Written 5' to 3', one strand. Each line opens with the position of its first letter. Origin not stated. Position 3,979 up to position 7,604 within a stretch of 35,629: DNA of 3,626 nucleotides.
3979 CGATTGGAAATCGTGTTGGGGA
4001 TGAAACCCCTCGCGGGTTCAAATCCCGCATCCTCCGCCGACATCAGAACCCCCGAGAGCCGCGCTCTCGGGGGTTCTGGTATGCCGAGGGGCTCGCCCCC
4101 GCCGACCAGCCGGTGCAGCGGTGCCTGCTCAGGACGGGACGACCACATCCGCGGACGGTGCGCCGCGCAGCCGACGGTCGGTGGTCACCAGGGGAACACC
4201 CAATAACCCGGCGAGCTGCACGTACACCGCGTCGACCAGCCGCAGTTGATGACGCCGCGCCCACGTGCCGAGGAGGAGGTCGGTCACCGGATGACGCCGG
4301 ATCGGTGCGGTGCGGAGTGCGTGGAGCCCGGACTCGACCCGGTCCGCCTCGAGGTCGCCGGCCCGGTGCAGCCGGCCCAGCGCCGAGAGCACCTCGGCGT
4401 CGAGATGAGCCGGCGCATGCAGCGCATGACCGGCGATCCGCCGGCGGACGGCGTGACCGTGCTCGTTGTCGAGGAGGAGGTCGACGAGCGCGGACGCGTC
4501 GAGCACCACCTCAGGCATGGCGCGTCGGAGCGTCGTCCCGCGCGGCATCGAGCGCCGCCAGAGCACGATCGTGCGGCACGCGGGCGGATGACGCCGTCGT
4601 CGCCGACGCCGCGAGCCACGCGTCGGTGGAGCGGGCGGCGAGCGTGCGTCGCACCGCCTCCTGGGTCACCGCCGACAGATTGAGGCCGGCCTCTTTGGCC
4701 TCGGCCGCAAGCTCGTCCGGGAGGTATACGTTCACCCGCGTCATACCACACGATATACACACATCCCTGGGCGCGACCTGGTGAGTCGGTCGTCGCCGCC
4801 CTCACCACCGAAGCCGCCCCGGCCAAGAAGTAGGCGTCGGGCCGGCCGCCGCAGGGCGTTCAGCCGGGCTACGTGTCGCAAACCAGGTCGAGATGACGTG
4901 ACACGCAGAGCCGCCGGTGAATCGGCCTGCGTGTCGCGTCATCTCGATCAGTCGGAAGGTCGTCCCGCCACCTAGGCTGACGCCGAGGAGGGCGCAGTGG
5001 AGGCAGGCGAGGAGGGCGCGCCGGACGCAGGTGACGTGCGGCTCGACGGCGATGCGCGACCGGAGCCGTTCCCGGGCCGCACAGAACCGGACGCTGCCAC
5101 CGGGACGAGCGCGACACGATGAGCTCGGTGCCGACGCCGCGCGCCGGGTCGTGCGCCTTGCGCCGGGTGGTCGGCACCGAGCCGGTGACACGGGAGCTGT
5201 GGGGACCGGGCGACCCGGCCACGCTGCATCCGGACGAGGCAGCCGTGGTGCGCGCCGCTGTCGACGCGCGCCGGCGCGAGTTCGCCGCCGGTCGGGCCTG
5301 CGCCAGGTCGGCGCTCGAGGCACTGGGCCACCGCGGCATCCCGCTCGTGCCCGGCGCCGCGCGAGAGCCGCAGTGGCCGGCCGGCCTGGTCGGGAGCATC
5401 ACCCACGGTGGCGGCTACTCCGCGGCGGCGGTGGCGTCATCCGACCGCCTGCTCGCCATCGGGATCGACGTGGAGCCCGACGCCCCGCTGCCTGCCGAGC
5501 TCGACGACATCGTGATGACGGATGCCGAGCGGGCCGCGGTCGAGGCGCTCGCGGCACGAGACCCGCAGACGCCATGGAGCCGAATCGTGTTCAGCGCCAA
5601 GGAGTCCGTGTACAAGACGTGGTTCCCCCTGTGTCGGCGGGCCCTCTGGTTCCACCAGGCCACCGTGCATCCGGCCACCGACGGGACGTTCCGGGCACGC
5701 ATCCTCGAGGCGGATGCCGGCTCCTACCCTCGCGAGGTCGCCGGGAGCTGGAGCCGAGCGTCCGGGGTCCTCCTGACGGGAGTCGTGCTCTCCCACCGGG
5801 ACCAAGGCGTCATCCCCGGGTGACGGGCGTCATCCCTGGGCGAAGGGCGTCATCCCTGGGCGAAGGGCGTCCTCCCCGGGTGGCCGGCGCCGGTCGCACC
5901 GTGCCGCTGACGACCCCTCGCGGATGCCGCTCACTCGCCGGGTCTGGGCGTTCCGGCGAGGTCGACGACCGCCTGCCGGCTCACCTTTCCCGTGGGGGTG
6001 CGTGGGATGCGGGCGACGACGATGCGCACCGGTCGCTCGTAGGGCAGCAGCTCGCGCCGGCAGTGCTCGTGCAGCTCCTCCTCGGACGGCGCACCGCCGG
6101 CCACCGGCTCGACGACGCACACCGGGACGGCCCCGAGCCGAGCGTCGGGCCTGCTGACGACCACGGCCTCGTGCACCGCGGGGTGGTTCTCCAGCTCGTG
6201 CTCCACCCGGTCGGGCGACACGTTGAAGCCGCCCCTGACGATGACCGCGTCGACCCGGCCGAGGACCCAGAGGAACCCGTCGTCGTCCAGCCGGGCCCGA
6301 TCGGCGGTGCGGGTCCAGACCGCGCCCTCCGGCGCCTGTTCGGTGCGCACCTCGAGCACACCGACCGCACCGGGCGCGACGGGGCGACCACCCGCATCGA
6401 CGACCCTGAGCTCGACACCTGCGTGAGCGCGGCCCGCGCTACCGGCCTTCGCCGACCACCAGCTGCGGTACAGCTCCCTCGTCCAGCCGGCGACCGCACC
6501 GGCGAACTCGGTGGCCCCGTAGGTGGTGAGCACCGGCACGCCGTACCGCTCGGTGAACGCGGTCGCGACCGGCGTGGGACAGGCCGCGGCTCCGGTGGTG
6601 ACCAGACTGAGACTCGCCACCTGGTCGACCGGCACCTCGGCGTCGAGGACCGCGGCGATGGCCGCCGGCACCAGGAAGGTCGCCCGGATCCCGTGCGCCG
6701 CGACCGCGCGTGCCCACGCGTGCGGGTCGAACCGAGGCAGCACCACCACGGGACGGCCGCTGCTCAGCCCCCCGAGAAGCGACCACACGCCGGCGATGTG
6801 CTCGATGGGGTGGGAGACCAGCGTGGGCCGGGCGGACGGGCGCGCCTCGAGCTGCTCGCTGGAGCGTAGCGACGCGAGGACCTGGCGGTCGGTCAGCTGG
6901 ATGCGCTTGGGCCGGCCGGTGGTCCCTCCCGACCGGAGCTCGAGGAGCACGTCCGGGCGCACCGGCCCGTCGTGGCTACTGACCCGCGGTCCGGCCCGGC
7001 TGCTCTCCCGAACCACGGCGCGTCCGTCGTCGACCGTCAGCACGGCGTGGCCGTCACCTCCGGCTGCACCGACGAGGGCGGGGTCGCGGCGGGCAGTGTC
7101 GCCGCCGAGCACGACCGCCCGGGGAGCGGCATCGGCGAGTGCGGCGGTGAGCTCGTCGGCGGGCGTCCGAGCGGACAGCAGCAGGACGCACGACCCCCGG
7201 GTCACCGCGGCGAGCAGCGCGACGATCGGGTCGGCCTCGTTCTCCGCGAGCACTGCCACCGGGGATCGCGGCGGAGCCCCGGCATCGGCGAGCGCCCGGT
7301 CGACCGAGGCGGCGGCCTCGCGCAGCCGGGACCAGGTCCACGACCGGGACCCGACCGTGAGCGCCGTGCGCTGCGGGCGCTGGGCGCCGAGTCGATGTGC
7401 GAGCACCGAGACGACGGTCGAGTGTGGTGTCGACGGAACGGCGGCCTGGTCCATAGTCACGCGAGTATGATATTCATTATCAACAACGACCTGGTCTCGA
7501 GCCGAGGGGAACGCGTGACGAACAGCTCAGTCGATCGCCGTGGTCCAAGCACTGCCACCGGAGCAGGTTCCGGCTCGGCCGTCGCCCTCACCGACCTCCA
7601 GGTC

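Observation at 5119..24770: Complete holomycin-type dithiolopyrrolone enzyme set, mostly in one 13-gene translationally coupled operon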

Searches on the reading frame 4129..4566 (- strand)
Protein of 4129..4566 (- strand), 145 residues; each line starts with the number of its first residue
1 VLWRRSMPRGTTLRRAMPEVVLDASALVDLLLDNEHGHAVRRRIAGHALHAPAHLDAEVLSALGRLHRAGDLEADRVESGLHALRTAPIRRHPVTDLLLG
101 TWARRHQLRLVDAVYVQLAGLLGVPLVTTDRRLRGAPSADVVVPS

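Call 60: search_protein_families(library=pfam, proteins=[window:4129-4566:-], max_evalue=0.001)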
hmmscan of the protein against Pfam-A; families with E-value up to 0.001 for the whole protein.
window:4129-4566:- (145 aa): 1 family
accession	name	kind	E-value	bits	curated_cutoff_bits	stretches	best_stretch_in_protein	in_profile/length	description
PF01850.27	PIN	-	4.1e-13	50.4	23.6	1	20-134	1-115/120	PIN domain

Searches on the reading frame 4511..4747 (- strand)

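Call 60: search_protein_families(library=pfam, proteins=[window:4511-4747:-], max_evalue=0.001)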
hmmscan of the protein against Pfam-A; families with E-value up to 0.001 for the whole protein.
window:4511-4747:- (78 aa): 1 family
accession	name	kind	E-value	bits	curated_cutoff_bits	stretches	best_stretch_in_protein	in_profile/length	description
PF07362.18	CcdA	-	1.3e-08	35.5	22.4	1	4-52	3-51/71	Post-segregation antitoxin CcdA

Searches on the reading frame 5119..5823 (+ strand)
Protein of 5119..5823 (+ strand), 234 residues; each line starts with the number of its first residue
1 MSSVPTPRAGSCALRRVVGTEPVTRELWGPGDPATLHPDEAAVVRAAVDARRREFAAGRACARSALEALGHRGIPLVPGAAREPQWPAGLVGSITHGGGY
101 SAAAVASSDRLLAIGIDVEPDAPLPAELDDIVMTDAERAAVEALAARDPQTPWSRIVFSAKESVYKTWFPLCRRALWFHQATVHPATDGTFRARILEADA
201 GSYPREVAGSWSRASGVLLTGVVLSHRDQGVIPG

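Call 9: search_protein_families(library=pfam, proteins=[window:5119-5823:+])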
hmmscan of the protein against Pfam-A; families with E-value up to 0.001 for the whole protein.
window:5119-5823:+ (234 aa): 2 families
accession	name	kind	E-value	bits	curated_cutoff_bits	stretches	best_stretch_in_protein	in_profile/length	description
PF17837.6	4PPT_N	-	8.4e-25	87.1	27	1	40-106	2-68/68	4'-phosphopantetheinyl transferase N-terminal domain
PF01648.25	ACPS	-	3.5e-13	50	25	1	113-203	1-96/111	4'-phosphopantetheinyl transferase superfamily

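Call 45: search_protein_families(library=ncbifam, proteins=[window:5119-5823:+], max_evalue=0.00001)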
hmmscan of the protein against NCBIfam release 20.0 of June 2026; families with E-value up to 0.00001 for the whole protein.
window:5119-5823:+ (234 aa): 3 families
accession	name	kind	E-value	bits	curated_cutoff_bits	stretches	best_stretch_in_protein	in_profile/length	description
NF050105.1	4PPT_PptT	exception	3.4e-43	147.5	365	1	32-224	21-220/220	4'-phosphopantetheinyl transferase PptT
NF042923.1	4PPT_Npt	exception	1.5e-39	135.6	370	1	34-223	22-221/223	4'-phosphopantetheinyl transferase Npt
NF007604.0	PRK10251.1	equivalog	9.4e-16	58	169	1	44-167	42-160/209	enterobactin synthase subunit EntD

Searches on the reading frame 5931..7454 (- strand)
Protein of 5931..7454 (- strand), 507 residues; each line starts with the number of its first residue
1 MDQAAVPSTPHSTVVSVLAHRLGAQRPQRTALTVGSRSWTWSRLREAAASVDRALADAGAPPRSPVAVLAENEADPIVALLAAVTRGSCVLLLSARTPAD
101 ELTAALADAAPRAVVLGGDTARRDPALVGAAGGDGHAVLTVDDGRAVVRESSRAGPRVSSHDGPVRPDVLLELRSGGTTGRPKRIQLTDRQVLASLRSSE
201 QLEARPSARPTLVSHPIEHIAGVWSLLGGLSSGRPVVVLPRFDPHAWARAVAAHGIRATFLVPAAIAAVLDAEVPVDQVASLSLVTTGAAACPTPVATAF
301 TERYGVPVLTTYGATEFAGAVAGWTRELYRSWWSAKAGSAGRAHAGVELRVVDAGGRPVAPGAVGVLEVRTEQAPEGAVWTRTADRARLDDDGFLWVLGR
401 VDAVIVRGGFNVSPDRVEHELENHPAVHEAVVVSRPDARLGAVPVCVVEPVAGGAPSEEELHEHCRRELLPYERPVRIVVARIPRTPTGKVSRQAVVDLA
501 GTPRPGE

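Call 9: search_protein_families(library=pfam, proteins=[window:5931-7454:-])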
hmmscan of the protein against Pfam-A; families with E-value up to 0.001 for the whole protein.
window:5931-7454:- (507 aa): 2 families
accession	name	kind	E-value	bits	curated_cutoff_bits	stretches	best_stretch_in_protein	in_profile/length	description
PF00501.34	AMP-binding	-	3.8e-54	184.4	29.9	1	24-373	6-378/384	AMP-binding enzyme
PF13193.12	AMP-binding_C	-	9.2e-15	55.8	24.5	1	417-490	2-76/76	AMP-binding enzyme C-terminal domain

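Call 26: search_solved_structures(query=window:5931-7454:-, max_evalue=1e-10)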
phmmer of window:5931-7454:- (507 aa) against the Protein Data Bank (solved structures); distinct sequences matched with E-value up to 1e-10: 132 (the best 60 are shown).
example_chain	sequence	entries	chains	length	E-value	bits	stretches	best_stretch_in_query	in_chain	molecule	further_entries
6qjz_A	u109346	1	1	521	3.5e-37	131.6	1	18-497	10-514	oxalyl CoA-synthetase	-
5ie0_A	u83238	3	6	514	1.7e-34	122.8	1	15-497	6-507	Oxalate--CoA ligase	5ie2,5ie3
8r2q_A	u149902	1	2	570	1e-33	120.2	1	23-493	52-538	Probable fatty-acid-CoA ligase FadD5 (Fatty-acid-CoA synthetase) (Fatty-acid-CoA synthase)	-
6mfy_A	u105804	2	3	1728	8.1e-32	113.9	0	377-501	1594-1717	Linear gramicidin synthase subunit A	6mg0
9be3_A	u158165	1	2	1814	9.7e-32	113.7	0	377-501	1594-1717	Linear gramicidin synthase subunit A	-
6mfz_A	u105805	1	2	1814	9.7e-32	113.7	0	377-501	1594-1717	Linear gramicidin synthase subunit A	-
9be4_A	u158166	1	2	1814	9.7e-32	113.7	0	377-501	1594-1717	Linear gramicidin synthase subunit A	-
9meh_A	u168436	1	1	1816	9.7e-32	113.7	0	377-501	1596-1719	Linear gramicidin synthase subunit A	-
8weu_A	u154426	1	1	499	4.3e-31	111.6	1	24-494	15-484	Fatty-acyl-CoA synthase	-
8wev_A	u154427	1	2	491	4.9e-31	111.4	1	24-493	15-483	Feruloyl-CoA Synthetase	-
5x8f_A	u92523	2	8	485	3e-30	108.8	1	26-498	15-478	2-succinylbenzoate--CoA ligase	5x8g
5buq_A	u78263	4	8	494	2.2e-29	105.9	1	26-498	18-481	2-succinylbenzoate--CoA ligase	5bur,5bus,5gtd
3r44_A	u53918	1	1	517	6.5e-28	101.1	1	48-495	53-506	fatty acyl CoA synthetase FADD13 (FATTY-ACYL-CoA SYNTHETASE)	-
3ivr_A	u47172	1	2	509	9e-28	100.6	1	18-498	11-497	Putative long-chain-fatty-acid CoA ligase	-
8ivi_A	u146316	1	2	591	1.9e-27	99.5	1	165-496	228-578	Medium/long-chain-fatty-acid--CoA ligase FadD8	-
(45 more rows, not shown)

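Call 45: search_protein_families(library=ncbifam, proteins=[window:5931-7454:-], max_evalue=0.00001)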
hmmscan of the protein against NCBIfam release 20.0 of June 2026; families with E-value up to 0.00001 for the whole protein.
window:5931-7454:- (507 aa): 90 families (the best 25 are shown)
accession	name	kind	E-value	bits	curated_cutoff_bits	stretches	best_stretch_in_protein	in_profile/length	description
NF004837.0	PRK06187.1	subfamily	1.8e-67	227.8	476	1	13-495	9-517/531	long-chain-fatty-acid--CoA ligase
NF002966.0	PRK03640.1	equivalog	6.5e-48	163.5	556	1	25-497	14-477/483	o-succinylbenzoate--CoA ligase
NF005714.0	PRK07529.1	subfamily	1.7e-47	162.2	632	1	174-495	225-571/640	acyl-CoA synthetase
NF004511.1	PRK05852.1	equivalog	3.7e-46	157.8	650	1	22-498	8-502/505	FadD7 family fatty acid--CoA ligase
NF005863.0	PRK07798.1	subfamily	4.5e-46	157.5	543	1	19-492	10-523/540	acyl-CoA synthetase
NF006182.0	PRK08316.1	subfamily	1.3e-45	155.8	663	1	11-493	9-510/523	fatty acyl-CoA synthetase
NF005801.1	PRK07656.1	equivalog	5.5e-45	153.9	657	1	18-494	6-497/500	FadD3 family acyl-CoA ligase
TIGR01923.1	menE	equivalog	1e-43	149.8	330.15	1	40-496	1-442/442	o-succinylbenzoate--CoA ligase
NF005702.0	PRK07514.1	subfamily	1.6e-43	148.8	558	1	15-495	6-495/506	malonyl-CoA synthase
NF005307.0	PRK06839.1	equivalog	6.8e-42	143.7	748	1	26-499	15-492/496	o-succinylbenzoate--CoA ligase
NF009071.0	PRK12406.1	subfamily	1.6e-41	142.4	701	1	171-495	157-497/510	acyl-CoA synthetase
NF006572.0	PRK09088.1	equivalog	2.5e-41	141.9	696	1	27-496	15-483/491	acyl-CoA synthetase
TIGR01733.1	AA-adenyl-dom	subfamily_domain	4.1e-41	141.1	317.4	2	40-372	1-327/409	amino acid adenylation domain-containing protein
NF006181.0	PRK08314.1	subfamily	8.7e-40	136.5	705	1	174-492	211-546/563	long-chain-fatty-acid--CoA ligase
NF005676.0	PRK07470.1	equivalog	1.7e-39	135.8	774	1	16-498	20-527/544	acyl-CoA synthetase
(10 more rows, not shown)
